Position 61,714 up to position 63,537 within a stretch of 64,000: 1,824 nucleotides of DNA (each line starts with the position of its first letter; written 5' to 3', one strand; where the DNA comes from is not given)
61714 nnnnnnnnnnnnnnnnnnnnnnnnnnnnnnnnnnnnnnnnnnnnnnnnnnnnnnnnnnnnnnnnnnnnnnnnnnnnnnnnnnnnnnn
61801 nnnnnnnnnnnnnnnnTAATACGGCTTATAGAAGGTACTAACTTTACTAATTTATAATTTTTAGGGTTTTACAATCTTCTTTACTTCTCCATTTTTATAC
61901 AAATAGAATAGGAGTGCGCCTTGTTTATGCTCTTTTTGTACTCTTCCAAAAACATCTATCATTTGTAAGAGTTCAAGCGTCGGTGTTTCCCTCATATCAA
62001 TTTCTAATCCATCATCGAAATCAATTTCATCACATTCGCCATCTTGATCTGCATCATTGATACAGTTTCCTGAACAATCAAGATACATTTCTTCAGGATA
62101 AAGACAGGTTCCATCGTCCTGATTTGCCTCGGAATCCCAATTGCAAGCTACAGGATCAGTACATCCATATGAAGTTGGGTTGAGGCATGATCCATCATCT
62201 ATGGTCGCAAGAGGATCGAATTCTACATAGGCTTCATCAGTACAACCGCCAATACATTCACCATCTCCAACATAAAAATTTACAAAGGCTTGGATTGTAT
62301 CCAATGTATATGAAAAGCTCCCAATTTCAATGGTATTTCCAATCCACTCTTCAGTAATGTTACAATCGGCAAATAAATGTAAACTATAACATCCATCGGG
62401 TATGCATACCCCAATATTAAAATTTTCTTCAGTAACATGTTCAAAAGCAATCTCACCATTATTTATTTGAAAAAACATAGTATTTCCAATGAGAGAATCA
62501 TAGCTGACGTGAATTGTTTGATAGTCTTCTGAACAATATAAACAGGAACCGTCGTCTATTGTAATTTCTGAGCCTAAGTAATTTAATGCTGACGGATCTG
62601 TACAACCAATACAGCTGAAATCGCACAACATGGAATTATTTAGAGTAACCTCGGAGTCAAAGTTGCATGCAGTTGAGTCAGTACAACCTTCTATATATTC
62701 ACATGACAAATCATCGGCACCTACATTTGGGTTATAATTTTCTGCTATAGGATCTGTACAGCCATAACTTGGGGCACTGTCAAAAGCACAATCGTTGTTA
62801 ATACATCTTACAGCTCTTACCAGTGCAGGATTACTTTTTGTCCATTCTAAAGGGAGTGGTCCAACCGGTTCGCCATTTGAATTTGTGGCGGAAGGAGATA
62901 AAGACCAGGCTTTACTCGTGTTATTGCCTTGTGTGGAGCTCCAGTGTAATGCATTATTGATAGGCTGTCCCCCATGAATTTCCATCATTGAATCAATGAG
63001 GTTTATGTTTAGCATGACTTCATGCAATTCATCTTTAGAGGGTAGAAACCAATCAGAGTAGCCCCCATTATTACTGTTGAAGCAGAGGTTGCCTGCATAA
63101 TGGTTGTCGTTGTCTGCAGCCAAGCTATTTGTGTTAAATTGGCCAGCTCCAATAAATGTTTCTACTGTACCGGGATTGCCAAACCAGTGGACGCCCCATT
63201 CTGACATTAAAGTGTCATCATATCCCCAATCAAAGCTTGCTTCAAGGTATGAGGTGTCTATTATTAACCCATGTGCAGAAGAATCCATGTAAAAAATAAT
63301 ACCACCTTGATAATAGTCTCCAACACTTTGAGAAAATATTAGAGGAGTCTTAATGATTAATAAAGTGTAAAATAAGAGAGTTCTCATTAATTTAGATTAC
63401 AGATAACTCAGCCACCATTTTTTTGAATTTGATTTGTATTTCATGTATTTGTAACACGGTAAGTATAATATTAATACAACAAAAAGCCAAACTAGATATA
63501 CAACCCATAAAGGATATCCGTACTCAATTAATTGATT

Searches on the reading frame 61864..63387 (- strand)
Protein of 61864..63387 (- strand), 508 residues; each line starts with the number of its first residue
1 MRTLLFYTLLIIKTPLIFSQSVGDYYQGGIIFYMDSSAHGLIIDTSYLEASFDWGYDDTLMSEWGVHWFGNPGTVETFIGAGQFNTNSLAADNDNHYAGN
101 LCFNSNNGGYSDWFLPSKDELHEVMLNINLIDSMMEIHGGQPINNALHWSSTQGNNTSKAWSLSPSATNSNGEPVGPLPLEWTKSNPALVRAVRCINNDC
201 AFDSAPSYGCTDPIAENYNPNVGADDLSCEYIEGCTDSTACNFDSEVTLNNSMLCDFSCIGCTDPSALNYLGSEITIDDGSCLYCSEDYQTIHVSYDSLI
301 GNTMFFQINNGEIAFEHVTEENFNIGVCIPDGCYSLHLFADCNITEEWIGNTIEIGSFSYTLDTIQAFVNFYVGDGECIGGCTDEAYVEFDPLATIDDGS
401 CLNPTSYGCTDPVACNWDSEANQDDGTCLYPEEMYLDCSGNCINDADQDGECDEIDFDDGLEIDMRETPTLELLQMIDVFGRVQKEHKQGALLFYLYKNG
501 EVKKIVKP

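Call 4: search_protein_families(library=pfam, proteins=[window:61864-63387:-], max_evalue=1)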
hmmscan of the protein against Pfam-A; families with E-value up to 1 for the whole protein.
window:61864-63387:- (508 aa): 1 family
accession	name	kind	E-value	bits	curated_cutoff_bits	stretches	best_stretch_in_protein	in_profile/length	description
PF07603.17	Lcl_C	-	6.2e-05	23.7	34.9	1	100-194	29-117/117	Lcl C-terminal domain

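Call 5: search_protein_families(library=ncbifam, proteins=[window:61864-63387:-], max_evalue=1)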
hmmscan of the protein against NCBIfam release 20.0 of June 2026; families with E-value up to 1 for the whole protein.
window:61864-63387:- (508 aa): 1 family
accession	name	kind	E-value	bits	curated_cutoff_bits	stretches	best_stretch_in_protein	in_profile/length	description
NF004361.0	PRK05738.2-1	equivalog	0.074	13.3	144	1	11-53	6-47/98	50S ribosomal protein L23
